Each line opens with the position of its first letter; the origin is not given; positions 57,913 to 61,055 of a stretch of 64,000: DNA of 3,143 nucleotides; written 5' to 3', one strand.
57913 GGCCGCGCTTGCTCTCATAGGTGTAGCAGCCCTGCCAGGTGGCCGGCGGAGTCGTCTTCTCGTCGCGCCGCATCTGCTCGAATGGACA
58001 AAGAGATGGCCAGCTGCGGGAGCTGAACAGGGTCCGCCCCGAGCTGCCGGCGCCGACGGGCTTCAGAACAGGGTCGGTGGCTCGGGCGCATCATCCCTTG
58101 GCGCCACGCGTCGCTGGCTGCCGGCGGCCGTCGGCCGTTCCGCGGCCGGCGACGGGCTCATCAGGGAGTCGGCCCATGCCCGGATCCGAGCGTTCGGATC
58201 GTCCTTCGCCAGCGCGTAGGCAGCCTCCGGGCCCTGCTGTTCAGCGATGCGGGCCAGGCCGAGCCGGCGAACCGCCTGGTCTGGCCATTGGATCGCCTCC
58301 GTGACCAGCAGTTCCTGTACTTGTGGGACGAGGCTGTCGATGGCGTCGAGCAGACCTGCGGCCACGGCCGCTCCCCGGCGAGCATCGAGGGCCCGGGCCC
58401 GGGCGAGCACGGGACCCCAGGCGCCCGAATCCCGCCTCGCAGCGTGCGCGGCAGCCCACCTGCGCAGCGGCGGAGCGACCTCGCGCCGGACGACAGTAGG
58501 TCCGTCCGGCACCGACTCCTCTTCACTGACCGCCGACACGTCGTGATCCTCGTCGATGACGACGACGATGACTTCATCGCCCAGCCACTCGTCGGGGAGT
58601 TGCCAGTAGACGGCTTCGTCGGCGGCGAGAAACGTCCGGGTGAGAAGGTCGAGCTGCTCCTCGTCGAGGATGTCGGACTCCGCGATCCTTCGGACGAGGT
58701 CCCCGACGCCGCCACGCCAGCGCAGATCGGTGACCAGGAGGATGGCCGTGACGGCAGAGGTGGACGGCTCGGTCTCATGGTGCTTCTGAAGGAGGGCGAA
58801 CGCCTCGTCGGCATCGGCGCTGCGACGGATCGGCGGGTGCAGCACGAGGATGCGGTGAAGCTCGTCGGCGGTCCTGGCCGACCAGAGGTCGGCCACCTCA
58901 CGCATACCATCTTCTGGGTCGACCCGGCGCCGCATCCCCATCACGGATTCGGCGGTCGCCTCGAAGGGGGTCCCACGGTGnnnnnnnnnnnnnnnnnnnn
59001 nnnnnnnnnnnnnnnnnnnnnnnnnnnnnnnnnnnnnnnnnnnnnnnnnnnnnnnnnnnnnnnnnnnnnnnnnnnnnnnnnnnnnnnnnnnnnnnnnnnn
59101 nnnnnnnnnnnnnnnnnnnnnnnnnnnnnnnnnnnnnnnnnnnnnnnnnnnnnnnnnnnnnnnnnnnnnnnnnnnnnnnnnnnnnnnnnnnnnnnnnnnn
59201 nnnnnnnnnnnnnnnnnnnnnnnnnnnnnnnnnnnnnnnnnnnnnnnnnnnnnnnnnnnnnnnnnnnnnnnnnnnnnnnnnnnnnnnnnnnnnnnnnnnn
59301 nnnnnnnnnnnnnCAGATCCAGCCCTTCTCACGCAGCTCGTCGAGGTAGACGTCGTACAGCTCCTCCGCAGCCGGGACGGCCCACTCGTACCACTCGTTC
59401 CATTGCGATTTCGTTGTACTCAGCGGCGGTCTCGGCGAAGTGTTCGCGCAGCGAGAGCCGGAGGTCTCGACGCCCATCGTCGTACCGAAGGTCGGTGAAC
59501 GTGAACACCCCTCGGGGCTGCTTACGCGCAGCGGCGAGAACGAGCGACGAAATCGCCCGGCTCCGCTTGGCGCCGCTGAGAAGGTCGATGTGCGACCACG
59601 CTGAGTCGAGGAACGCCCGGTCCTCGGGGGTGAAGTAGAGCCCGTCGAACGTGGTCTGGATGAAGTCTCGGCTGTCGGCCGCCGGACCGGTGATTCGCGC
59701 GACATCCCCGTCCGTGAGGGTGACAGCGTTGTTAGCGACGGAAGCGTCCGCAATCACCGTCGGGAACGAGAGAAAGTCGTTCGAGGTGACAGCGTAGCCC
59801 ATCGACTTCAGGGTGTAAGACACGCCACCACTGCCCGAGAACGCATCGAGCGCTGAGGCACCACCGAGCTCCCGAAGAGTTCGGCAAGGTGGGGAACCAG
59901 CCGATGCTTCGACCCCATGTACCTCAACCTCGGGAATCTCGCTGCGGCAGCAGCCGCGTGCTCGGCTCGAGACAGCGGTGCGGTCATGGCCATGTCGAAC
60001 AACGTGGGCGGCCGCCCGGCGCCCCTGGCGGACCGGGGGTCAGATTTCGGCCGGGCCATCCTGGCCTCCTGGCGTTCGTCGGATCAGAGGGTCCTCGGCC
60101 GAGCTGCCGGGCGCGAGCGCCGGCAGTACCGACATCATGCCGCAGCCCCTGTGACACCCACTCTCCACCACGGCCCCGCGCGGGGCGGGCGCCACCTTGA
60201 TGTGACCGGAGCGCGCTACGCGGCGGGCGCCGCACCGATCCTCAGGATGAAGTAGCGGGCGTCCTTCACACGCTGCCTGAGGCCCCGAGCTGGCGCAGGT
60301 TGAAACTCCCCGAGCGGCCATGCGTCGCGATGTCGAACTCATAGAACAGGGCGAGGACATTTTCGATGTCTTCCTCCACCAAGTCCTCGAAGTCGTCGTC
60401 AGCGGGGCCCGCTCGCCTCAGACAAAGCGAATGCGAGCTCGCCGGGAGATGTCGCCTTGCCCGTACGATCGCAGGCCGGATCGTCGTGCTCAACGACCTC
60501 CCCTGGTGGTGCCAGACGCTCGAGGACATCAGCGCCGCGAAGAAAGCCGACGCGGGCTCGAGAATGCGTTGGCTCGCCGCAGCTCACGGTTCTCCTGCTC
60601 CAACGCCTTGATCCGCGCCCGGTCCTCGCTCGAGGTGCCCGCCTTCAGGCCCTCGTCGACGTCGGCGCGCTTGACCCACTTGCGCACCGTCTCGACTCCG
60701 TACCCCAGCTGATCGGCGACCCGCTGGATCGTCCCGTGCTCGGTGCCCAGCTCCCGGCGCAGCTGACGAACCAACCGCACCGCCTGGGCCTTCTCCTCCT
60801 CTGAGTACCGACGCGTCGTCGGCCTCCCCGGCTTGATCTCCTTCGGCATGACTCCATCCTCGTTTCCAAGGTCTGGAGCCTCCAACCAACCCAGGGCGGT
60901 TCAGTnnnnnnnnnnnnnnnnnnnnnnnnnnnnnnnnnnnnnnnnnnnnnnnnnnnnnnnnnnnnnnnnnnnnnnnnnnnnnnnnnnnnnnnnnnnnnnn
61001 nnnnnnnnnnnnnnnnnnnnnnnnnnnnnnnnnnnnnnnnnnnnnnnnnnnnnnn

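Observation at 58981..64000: Decayed mobile-element and TA graveyard: at least 8 frame disruptions in 5 kb versus none in the 43.7-kb giant ORF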

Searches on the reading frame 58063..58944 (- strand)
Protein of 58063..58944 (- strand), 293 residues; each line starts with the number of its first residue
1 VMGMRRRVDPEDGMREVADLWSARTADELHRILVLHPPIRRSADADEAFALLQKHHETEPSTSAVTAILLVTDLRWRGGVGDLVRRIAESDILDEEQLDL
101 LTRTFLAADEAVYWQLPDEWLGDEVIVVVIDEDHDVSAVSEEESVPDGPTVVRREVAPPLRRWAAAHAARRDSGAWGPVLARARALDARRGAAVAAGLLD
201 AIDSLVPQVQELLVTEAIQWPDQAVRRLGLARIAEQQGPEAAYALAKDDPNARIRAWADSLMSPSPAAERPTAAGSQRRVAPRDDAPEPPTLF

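Call 14: search_protein_families(library=pfam, max_evalue=1, proteins=[window:58063-58944:-])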
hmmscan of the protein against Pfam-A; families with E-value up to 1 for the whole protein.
window:58063-58944:- (293 aa): 1 family
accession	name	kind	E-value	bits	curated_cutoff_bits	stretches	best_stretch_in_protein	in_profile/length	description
PF09853.14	DUF2080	-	0.13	12.5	21.5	1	115-133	32-50/50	Putative transposon-encoded protein (DUF2080)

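Call 15: find_related_loci(query=window:58063-58944:-, collection=genome_contigs, flank=10000)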
Query window:58063-58944:- (293 aa) in genome_contigs; peptide patterns used: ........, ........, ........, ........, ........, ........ (x = any residue, [..] = any of these).
599 stretches matched a pattern (row limit reached: there are more); 1 encode a relative of the query (tblastn E <= 1e-3); 1 distinct loci.
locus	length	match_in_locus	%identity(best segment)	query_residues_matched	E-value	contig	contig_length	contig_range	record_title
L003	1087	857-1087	78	1-77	2e-36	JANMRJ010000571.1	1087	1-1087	MAG: Acidimicrobiales bacterium isolate OTE_51_concoct_281_sub OTE_51_k141_4664274, whole genome shotgun sequence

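Call 40: search_protein_families(library=pfam, max_evalue=0.1, proteins=[L003:129-488:+])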
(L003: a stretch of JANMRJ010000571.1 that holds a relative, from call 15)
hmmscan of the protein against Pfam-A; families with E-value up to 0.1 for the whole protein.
L003:129-488:+ (119 aa): 1 family
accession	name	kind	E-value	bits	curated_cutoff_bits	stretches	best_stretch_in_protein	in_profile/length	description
PF05973.20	Gp49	-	1.1e-16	61.1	23.9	1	13-106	1-89/90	Phage derived protein Gp49-like (DUF891)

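Call 44: find_homologous_proteins(query=window:58063-58944:-)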
Query window:58063-58944:- (293 aa): 74 proteins with E <= 0.001 among 8000 candidates.
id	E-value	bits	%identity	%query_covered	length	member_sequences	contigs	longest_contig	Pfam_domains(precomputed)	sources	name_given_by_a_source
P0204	2.9e-173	593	100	96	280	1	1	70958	-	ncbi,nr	ncbi:MAG: hypothetical protein KY452_00460 [Actinobacteria bacterium]|nr:hypothetical protein [Actin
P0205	4.6e-138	478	80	96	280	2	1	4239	-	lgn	-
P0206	1.1e-129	450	72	100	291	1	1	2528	-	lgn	-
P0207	5.7e-127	441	70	99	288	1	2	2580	-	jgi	-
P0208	1.8e-123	430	70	99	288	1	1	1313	-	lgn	-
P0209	2.2e-123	430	70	100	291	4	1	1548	-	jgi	-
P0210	2.5e-120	420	68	99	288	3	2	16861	-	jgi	-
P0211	2.0e-119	417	70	96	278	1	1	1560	-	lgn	-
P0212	2.8e-119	416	69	96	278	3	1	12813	-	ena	-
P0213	2.1e-113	397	68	98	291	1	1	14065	-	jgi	jgi:hypothetical protein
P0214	1.2e-100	355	60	99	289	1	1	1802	-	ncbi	ncbi:MAG: hypothetical protein ACHQNA_13120 [Acidimicrobiales bacterium]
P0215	4.4e-100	353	60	99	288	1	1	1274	-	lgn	-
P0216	1.2e-98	349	59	99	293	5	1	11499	-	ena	-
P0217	2.2e-96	341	58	99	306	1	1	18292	-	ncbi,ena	-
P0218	2.9e-96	341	57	99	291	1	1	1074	-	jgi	jgi:hypothetical protein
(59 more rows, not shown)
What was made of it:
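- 58063..58944 (-): Intact 293-aa gene of unknown function. It is the third gene of a conserved Gp49-XRE-293aa cassette. 74 homologue clusters of 270-300 aa. P0204 is 100% identical: NCBI MAG 'Actinobacteria bacterium', locus tag KY452_00460, contig 70,958 nt (call 44).
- The source is a MAG (call 44).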

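Call 45: find_encoding_contigs(protein=P0204, flank=10000, max_places=3)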
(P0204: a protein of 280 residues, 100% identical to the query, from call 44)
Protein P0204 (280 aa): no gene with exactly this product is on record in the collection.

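Call 46: find_encoding_contigs(protein=P0205, flank=10000, max_places=3)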
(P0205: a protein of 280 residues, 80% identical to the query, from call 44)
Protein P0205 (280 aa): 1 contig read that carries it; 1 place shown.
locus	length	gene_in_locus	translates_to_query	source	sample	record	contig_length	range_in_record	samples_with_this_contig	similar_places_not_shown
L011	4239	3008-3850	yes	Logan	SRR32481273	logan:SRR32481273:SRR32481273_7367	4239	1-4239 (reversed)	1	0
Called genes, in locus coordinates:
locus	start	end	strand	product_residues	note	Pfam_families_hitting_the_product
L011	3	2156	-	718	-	?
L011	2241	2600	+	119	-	PF05973:Gp49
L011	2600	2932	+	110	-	PF13744:HTH_37 (weak), PF13560:HTH_31 (weak), PF01381:HTH_3 (faint)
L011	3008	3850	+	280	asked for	-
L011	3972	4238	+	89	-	?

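Call 63: search_protein_families(library=phrogs, max_evalue=0.1, proteins=[window:58063-58944:-])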
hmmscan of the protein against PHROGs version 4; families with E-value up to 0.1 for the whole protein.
window:58063-58944:- (293 aa): 0 families

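Call 70: search_protein_families(library=ncbifam, max_evalue=0.1, proteins=[window:58063-58944:-])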
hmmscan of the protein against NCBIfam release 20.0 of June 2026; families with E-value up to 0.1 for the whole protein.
window:58063-58944:- (293 aa): 0 families

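Call 89: search_protein_families(library=padloc, max_evalue=0.001, proteins=[window:58063-58944:-, L003:129-488:+, L011:3-2156:-])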
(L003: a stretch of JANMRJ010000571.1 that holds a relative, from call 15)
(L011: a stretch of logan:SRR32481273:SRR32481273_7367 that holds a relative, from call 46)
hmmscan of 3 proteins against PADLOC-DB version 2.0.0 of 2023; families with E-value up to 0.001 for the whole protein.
window:58063-58944:- (293 aa): 0 families

L003:129-488:+ (119 aa): 1 family
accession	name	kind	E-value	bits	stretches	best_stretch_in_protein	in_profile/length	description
PDLC03894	NsnC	-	2.2e-11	41.9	1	7-107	191-290/294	-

L011:3-2156:- (718 aa): 8 families
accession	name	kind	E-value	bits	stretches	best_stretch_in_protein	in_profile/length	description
PDLC01465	PrimPol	-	4e-87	290.3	1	64-289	16-240/276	"CAS-I,CAS-II,CAS-III,CAS-IV,CAS-V,CAS-VI; associated"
PDLC01101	PrimPol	-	3.4e-17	60.3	1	77-285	136-333/490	adaptation polymerase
PDLC02707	PbeA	-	2.5e-09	34.3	1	420-566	252-421/672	PbeA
PDLC02704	PbeA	-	1.9e-07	28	0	527-564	385-421/682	PbeA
PDLC03659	mREase_IV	-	2e-07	27.3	1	434-593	238-403/945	Type IV methyl-directed restriction enzyme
PDLC00659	HmaA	-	4.7e-05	19.4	1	437-546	124-244/1176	SNF2 helicase / DEAD-box helicase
PDLC03658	mREase_IV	-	0.00016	17.5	1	433-587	240-396/953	Type IV methyl-directed restriction enzyme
PDLC03960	SngC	-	0.00032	17.6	0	516-715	141-337/720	-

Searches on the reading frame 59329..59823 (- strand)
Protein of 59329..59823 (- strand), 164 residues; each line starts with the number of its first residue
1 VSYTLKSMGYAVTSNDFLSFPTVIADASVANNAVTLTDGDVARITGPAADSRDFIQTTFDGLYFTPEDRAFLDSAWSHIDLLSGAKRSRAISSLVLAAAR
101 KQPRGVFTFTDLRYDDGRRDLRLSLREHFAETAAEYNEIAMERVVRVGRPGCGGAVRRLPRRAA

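Call 5: search_protein_families(library=pfam, max_evalue=0.01, proteins=[window:59329-59823:-])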
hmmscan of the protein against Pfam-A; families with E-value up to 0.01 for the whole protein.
window:59329-59823:- (164 aa): 0 families

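Call 27: find_homologous_proteins(query=window:59329-59823:-)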
Query window:59329-59823:- (164 aa): 126 proteins with E <= 0.001 among 527 candidates; the best 120 are listed.
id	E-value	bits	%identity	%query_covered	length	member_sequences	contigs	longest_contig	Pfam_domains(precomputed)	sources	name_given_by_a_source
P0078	7.4e-60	219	68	90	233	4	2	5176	PF02086.22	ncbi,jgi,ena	jgi:adenine-specific DNA-methyltransferase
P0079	1.8e-59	218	68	93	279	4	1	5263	-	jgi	-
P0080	5.6e-59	216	70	87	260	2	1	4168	PF02086.22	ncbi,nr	ncbi:MAG: DNA adenine methylase, partial [Actinobacteria bacterium]|nr:DNA adenine methylase [Actino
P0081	8.8e-59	216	81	76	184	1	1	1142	PF02086.22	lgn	-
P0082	1.3e-58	215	68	89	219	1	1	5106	PF02086.22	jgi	jgi:adenine-specific DNA-methyltransferase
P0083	4.4e-58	213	69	87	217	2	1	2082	PF02086.22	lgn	-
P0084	1.8e-57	211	70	87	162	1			-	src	-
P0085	2.1e-57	211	70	86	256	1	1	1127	PF02086.22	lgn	-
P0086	4.4e-57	210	69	87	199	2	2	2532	-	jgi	jgi:adenine-specific DNA-methyltransferase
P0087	5.5e-57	210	66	91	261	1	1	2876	PF02086.22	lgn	-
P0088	1.3e-56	208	67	86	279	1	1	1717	PF02086.22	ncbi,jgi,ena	-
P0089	1.4e-56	208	69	87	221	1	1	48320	PF02086.22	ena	-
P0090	1.3e-55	205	68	87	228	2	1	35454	PF02086.22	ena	-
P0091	7.7e-55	203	66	84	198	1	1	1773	PF02086.22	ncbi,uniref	ncbi:DNA adenine methylase, partial [Nocardia sp. NPDC019302]|uniref:DNA adenine methylase n=1 Tax=N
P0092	1.2e-54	202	68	87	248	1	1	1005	PF02086.22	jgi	jgi:Adenine-specific DNA methylase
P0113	4.1e-44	168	67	75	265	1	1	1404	-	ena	-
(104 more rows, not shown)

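Call 34: find_encoding_contigs(protein=P0090, flank=6000, max_places=3)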
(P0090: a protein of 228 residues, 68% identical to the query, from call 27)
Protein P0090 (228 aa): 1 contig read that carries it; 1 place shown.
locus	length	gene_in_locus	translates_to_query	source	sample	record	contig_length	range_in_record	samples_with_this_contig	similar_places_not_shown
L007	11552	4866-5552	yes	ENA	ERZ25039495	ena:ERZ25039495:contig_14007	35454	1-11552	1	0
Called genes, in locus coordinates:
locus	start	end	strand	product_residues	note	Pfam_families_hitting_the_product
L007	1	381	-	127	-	?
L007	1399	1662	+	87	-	-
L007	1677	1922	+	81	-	-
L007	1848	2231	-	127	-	-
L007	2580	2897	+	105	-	PF04993:TfoX_N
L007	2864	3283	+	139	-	PF01243:PNPOx_N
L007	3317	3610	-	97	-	PF20789:4HBT_3C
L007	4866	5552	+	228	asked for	PF02086:MethyltransfD12 (faint)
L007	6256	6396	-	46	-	PF04149:DUF397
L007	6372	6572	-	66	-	-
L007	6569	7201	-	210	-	PF13560:HTH_31, PF01381:HTH_3, PF12844:HTH_19 (weak), PF19054:DUF5753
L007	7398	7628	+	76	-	-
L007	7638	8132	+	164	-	PF13581:HATPase_c_2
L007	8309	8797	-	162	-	-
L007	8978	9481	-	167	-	PF02652:Lactate_perm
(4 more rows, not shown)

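Call 35: find_encoding_contigs(protein=P0078, flank=6000, max_places=3)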
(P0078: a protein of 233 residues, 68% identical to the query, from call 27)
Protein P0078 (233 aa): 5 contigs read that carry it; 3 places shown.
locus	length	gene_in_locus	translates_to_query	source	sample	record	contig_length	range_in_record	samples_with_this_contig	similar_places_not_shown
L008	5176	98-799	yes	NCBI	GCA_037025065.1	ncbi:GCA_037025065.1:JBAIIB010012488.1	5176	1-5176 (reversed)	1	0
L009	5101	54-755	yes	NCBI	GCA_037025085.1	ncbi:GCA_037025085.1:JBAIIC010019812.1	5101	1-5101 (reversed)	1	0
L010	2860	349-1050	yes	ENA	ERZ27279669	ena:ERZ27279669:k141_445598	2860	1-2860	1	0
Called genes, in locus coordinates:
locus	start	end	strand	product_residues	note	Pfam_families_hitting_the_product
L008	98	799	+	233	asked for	PF02086:MethyltransfD12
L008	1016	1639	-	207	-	PF01610:DDE_Tnp_ISL3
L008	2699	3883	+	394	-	PF13808:DDE_Tnp_1_assoc, PF01609:DDE_Tnp_1 (weak)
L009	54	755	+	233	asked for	PF02086:MethyltransfD12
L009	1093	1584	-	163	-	-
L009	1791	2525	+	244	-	-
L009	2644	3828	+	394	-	PF13808:DDE_Tnp_1_assoc, PF01609:DDE_Tnp_1 (weak)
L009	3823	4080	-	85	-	-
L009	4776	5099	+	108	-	?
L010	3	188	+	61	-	?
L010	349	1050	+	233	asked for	PF02086:MethyltransfD12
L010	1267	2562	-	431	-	PF14690:Zn_ribbon_ISL3 (weak), PF13542:HTH_Tnp_ISL3 (weak), PF01610:DDE_Tnp_ISL3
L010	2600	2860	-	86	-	?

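Call 89: search_protein_families(library=padloc, max_evalue=0.001, proteins=[P0113])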
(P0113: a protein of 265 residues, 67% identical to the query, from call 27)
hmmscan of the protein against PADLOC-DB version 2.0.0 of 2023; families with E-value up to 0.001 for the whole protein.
P0113 (265 aa): 7 families
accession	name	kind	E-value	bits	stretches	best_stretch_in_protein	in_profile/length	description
PDLC03261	MTase_II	-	7.3e-62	207.6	1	3-264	376-642/643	Type II methyltransferase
PDLC03385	MTase_II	-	5.8e-13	46.9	1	2-248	72-319/336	Type II methyltransferase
PDLC03298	MTase_II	-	3.5e-11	40.8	1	118-232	182-293/362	Type II methyltransferase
PDLC03257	MTase_II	-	1.4e-10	39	1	134-263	216-338/343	Type II methyltransferase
PDLC03287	MTase_II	-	4.6e-09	33.6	1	131-238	207-311/646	Type II methyltransferase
PDLC03345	MTase_II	-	1.1e-05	22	1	118-263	240-392/581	Type II methyltransferase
PDLC03294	MTase_II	-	0.00013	19.7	1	133-220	176-258/272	Type II methyltransferase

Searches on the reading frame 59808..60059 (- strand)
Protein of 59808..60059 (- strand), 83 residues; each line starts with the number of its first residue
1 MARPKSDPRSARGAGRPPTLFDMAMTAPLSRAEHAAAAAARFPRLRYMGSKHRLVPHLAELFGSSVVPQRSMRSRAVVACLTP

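Call 5: search_protein_families(library=pfam, max_evalue=0.01, proteins=[window:59808-60059:-])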
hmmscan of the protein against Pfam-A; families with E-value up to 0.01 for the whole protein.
window:59808-60059:- (83 aa): 0 families

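Call 77: find_encoding_contigs(protein=window:59808-60059:-, flank=5000, max_places=6)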
Protein window:59808-60059:- (83 aa): 1 contig read that carries it; 1 place shown.
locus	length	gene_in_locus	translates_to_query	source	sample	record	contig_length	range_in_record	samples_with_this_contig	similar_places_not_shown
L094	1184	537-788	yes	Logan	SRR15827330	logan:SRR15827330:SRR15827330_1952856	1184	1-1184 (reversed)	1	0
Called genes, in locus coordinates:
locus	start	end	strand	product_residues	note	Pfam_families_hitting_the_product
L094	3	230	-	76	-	?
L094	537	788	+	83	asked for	-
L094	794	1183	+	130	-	?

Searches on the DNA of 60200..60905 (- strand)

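Call 31: search_dna_similar(query=window:60200-60905:-, collection=plasmids, mode=distant, max_rows=15)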
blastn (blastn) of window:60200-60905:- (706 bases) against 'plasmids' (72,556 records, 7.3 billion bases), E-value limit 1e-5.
Records with a match: 131; places in all: 182; records where one place covers at least 80% of the query: 0.
Best place of each record, by identity: 80-90% 9; 60-80% 122.
By first word of the organism name: Streptomyces 42; Rhodococcus 22; Roseomonas 8; Gordonia 8; Cupriavidus 8; Xanthomonas 6; Methylobacterium 5; Mycobacterium 4; Arthrobacter 3; Mycolicibacterium 3; and 14 more.
By predicted mobility (MOB-suite, as given by PLSDB): mobilizable 78; non-mobilizable 41; conjugative 12.
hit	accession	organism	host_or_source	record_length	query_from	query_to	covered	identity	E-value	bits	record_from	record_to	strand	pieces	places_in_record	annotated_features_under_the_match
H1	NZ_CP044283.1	Rhodococcus erythropolis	soil,rubber production plant territory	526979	1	373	53%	72.1%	1e-48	202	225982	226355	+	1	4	IS3 family transposase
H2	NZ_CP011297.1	Rhodococcus erythropolis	pure culture,soil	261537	1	373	53%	72.1%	1e-48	202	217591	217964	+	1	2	IS3 family transposase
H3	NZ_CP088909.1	Rhodococcus qingshengii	cell culture,forest soil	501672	1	373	53%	72.1%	1e-48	202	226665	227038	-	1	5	IS3 family transposase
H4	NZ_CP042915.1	Rhodococcus qingshengii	Eruca vesicaria subsp. sativa,whole ...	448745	2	373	53%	72.0%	4e-48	200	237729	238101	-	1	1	IS3 family transposase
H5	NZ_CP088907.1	Rhodococcus qingshengii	cell culture,forest soil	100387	2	373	53%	72.0%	4e-48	200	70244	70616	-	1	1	none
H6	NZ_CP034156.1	Rhodococcus sp. NJ-530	Antarctic sea ice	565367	3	373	53%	72.2%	3e-49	203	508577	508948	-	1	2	IS3 family transposase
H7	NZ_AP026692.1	Rhodococcus qingshengii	cruid oil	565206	3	373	53%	72.2%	3e-49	203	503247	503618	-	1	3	IS3 family transposase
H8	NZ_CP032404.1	Rhodococcus erythropolis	mixed culture,soil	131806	3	373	53%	72.0%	1e-47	198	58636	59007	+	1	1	IS3 family transposase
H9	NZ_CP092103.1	Rhodococcus qingshengii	soil,petroleum-contaminated soil, ...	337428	3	373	53%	72.0%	1e-47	198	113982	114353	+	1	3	IS3 family transposase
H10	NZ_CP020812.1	Mycobacterium dioxanotrophicus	Single cell,river sediment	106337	1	373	53%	71.3%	4e-41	177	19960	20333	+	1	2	none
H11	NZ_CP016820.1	Rhodococcus sp. p52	oil-polluted soil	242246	3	373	53%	71.2%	3e-43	183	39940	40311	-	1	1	IS3 family transposase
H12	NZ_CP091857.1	Rhodococcus erythropolis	-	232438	3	373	53%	71.2%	9e-44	185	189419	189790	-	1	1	IS3 family transposase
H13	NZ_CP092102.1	Rhodococcus qingshengii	soil,petroleum-contaminated soil, ...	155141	3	373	53%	71.2%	9e-44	185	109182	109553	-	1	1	IS3 family transposase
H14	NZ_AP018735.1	Rhodococcus erythropolis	-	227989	3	373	53%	71.2%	9e-44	185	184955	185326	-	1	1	IS3 family transposase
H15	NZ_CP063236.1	Rhodococcus qingshengii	soil,Saratov Oil Refinery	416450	3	373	53%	71.2%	9e-44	185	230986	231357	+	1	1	IS3 family transposase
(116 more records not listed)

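Call 32: get_annotated_region(hit=H1, flank=1500)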
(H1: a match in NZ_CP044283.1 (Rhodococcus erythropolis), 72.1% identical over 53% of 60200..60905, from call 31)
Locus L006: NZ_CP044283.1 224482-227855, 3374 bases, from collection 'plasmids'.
description: Rhodococcus erythropolis strain X5 plasmid pRhX5, complete sequence
organism: Rhodococcus erythropolis (NCBI taxid 1833)
taxonomy: Bacteria; Actinomycetota; Actinomycetes; Mycobacteriales; Nocardiaceae; Rhodococcus; Rhodococcus erythropolis
host: -; source: soil,rubber production plant territory; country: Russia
typing (MOB-suite, as given by PLSDB): non-mobilizable
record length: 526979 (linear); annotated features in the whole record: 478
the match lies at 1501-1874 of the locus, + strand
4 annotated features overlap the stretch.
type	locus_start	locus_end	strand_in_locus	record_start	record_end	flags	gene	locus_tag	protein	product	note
CDS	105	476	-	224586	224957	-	-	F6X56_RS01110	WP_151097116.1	hypothetical protein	-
CDS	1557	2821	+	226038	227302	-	-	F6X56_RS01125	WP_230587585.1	IS3 family transposase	-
CDS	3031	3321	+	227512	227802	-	-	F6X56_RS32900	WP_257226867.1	hypothetical protein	-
CDS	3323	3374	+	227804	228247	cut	-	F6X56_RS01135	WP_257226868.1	ATP-binding protein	-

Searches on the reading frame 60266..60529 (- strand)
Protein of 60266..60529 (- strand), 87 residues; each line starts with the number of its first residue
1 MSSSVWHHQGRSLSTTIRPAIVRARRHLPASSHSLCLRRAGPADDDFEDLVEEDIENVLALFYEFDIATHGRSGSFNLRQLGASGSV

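Call 14: search_protein_families(library=pfam, max_evalue=1, proteins=[window:60266-60529:-])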
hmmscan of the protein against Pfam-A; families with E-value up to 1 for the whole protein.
window:60266-60529:- (87 aa): 1 family
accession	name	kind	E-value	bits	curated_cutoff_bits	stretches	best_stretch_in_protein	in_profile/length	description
PF18165.6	pP_pnuc_1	-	2.9e-05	24.1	26.3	1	36-79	76-117/133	Predicted pPIWI-associating nuclease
